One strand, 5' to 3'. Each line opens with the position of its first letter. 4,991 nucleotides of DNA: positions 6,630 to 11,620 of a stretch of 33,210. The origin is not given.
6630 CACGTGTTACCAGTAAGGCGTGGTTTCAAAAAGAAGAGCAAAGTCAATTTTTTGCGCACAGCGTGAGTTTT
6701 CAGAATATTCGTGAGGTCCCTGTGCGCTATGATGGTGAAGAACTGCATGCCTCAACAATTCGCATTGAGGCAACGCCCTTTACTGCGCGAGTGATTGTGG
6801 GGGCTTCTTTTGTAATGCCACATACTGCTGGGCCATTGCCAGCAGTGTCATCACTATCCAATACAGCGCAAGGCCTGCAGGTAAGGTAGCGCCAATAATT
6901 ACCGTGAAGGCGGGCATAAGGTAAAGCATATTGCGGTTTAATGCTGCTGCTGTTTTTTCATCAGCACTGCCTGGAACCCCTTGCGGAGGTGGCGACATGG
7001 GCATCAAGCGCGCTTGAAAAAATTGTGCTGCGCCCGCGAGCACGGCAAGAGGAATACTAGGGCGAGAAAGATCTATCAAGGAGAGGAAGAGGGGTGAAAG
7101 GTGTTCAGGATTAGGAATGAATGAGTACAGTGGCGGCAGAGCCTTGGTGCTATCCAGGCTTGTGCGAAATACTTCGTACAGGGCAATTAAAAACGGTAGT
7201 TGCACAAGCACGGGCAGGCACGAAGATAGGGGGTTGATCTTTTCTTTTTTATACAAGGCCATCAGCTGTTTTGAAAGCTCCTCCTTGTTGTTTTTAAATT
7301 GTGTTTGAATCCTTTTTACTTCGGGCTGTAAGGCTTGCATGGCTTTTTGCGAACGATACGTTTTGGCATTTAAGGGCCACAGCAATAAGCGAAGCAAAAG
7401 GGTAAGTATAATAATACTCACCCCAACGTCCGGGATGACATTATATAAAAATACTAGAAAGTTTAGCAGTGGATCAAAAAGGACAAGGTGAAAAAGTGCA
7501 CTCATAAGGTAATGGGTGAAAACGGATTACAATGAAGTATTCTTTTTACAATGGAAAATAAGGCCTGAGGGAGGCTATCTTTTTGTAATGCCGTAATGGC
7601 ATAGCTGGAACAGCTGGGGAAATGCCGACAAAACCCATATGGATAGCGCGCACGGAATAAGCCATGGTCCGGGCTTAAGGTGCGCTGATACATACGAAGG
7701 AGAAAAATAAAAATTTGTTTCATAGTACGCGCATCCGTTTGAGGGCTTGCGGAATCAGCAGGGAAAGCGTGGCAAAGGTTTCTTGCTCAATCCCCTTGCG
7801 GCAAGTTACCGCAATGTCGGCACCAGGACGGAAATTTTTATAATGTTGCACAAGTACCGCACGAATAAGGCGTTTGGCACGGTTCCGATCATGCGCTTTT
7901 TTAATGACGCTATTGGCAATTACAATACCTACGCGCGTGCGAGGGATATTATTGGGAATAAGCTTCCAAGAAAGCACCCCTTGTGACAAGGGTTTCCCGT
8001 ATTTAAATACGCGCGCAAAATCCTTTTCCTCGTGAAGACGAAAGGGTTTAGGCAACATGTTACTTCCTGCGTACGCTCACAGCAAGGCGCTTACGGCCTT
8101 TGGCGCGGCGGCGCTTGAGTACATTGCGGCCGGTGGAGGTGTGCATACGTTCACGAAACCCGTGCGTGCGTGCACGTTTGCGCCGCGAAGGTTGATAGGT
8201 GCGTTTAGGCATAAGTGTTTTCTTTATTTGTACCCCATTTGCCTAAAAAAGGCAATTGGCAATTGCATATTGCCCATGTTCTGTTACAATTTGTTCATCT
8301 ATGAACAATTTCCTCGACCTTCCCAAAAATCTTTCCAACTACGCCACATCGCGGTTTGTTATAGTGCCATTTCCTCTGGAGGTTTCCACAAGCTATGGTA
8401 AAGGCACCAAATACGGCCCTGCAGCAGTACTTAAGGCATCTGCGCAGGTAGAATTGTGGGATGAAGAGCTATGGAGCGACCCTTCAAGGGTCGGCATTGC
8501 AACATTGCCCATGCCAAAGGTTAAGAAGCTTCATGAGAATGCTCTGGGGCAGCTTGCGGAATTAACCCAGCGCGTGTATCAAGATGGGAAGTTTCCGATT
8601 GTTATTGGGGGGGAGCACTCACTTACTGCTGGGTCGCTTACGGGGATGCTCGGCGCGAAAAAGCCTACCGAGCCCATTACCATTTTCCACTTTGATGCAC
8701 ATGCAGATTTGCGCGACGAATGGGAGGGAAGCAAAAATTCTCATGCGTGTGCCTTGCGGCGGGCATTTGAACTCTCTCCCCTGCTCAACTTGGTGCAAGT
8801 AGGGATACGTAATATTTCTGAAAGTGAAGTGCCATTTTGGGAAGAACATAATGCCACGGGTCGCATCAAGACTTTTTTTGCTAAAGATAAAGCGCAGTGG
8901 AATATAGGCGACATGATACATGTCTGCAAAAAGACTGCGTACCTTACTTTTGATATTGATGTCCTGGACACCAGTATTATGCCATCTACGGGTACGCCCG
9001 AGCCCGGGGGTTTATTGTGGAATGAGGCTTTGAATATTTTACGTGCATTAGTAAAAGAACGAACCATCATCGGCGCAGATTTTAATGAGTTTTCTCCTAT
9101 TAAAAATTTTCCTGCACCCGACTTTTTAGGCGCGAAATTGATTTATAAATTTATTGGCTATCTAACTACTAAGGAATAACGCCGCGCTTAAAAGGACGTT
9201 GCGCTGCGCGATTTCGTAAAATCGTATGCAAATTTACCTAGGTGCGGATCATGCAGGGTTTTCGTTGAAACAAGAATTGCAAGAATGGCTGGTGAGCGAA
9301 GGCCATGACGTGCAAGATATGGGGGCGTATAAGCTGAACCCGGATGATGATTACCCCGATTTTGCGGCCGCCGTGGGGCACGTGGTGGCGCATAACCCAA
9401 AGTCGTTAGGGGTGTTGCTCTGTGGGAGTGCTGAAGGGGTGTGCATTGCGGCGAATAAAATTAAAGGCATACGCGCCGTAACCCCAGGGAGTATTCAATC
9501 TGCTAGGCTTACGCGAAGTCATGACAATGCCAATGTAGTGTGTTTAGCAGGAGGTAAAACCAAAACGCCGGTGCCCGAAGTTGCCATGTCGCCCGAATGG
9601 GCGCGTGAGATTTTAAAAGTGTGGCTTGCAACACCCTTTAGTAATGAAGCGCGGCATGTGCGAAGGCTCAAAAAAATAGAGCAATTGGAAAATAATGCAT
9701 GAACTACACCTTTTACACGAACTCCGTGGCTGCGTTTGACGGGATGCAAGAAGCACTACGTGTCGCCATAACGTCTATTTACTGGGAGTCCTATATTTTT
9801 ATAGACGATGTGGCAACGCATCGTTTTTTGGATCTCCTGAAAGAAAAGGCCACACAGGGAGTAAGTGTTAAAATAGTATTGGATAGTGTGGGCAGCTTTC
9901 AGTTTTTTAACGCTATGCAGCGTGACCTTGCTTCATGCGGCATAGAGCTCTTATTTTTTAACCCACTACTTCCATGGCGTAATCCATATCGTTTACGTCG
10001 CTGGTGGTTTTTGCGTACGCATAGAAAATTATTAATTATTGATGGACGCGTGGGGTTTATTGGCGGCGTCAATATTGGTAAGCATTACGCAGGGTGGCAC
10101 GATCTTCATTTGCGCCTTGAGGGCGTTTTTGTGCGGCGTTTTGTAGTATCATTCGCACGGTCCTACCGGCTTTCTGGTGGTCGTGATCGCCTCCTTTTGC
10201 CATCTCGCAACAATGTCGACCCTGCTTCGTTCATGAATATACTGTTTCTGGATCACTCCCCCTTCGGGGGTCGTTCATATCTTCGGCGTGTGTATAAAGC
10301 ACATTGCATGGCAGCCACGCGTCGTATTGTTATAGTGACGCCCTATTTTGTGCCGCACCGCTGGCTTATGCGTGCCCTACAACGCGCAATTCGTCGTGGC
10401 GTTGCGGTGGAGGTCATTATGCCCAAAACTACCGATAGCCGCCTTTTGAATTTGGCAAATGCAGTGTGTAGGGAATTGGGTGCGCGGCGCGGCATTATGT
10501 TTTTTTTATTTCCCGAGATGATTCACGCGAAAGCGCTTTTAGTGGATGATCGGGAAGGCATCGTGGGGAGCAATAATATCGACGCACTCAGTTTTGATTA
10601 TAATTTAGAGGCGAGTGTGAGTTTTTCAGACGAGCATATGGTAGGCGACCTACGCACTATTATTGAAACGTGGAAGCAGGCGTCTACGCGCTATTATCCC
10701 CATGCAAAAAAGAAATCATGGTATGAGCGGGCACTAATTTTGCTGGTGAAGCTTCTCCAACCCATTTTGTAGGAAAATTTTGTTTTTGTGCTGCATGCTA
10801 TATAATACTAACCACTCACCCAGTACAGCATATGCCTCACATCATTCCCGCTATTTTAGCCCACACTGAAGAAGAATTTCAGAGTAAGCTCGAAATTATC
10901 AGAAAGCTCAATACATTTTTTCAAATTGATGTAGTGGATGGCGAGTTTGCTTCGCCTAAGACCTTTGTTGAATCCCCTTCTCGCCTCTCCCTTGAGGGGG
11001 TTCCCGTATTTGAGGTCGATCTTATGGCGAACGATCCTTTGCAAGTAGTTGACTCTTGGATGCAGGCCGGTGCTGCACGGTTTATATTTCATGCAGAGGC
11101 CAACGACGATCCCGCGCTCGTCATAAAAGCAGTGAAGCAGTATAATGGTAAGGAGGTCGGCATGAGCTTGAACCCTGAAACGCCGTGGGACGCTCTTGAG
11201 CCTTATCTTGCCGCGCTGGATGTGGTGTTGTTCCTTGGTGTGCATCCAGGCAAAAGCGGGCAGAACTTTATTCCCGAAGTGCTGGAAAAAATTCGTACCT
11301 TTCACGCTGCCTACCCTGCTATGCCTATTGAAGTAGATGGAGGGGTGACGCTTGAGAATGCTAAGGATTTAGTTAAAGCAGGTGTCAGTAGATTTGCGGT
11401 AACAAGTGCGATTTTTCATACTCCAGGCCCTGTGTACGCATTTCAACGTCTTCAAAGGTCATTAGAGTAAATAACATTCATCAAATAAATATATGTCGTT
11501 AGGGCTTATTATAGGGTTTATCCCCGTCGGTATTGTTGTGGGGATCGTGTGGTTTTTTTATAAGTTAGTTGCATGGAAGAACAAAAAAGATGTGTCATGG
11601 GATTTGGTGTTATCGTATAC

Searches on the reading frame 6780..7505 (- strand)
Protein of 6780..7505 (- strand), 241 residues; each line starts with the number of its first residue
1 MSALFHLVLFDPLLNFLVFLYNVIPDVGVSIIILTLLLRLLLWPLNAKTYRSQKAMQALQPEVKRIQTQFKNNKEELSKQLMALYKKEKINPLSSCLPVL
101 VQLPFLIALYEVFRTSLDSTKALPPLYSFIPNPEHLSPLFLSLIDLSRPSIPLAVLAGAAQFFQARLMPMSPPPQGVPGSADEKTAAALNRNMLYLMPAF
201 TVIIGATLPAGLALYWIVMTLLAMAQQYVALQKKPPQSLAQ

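Call 16: search_protein_families(library=pfam, proteins=[window:6780-7505:-], max_evalue=0.001)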
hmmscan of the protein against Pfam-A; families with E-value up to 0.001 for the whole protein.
window:6780-7505:- (241 aa): 1 family
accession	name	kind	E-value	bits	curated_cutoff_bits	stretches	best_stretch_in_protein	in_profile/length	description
PF02096.25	60KD_IMP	-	1.1e-52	178.7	35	1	28-229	2-160/163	60Kd inner membrane protein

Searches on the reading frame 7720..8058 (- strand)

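Call 64: search_protein_families(library=pfam, proteins=[window:7720-8058:-], max_evalue=0.01)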
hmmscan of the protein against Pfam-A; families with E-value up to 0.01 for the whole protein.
window:7720-8058:- (112 aa): 1 family
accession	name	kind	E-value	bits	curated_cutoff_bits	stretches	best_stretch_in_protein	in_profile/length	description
PF00825.24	Ribonuclease_P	-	2.4e-20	73.1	22.3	1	2-109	1-108/109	Ribonuclease P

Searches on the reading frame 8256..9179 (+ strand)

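Call 16: search_protein_families(library=pfam, proteins=[window:8256-9179:+], max_evalue=0.001)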
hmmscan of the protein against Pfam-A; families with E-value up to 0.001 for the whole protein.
window:8256-9179:+ (307 aa): 1 family
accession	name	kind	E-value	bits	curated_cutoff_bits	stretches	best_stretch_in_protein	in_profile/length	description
PF00491.26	Arginase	-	6.5e-59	200.1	22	1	33-299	2-277/280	Arginase family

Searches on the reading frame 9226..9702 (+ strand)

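Call 16: search_protein_families(library=pfam, proteins=[window:9226-9702:+], max_evalue=0.001)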
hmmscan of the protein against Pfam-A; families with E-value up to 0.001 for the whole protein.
window:9226-9702:+ (158 aa): 1 family
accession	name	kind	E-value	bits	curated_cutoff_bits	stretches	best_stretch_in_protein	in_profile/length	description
PF02502.23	LacAB_rpiB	-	2.2e-42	144.7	24.7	1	3-151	1-138/138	Ribose/Galactose Isomerase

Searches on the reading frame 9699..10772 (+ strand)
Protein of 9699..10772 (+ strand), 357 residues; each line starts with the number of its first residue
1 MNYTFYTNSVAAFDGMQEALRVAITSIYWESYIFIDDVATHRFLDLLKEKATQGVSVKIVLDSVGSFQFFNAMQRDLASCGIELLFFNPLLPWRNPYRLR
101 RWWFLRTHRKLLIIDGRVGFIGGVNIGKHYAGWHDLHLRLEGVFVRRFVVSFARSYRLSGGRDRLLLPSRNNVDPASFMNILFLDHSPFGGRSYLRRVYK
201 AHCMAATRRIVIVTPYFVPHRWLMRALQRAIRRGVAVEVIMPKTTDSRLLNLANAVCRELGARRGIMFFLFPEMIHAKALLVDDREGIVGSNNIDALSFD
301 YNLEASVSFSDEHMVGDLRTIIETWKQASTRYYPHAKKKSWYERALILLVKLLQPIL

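Call 16: search_protein_families(library=pfam, proteins=[window:9699-10772:+], max_evalue=0.001)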
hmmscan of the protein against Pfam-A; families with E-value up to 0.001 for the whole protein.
window:9699-10772:+ (357 aa): 3 families
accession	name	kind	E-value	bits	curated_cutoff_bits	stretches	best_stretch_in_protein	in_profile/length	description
PF13091.12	PLDc_2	-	3.8e-31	108.1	27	2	204-323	6-129/132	PLD-like domain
PF00614.28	PLDc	-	1.1e-09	38.4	21.9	1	106-127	4-25/28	Phospholipase D Active site motif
PF11495.14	Regulator_TrmB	-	0.00023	21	22.2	0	223-339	38-143/233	Archaeal transcriptional regulator TrmB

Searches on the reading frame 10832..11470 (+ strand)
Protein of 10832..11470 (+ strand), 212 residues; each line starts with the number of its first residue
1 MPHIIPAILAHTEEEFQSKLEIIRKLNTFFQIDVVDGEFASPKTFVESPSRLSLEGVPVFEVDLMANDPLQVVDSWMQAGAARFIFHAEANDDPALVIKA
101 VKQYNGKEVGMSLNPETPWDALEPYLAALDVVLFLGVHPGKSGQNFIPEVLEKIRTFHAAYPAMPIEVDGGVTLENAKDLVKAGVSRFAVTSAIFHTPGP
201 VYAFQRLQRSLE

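Call 16: search_protein_families(library=pfam, proteins=[window:10832-11470:+], max_evalue=0.001)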
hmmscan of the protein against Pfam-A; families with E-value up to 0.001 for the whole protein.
window:10832-11470:+ (212 aa): 3 families
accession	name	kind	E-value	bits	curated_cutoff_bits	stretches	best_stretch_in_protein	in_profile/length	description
PF00834.25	Ribul_P_3_epim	-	5.1e-37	127.6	21.1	1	4-195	2-198/198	Ribulose-phosphate 3 epimerase family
PF00977.27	His_biosynth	-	8.1e-07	29.2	23.6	0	148-199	62-110/228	Histidine biosynthesis protein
PF02581.23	TMP-TENI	-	9.9e-07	28.7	27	1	86-194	76-180/180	Thiamine monophosphate synthase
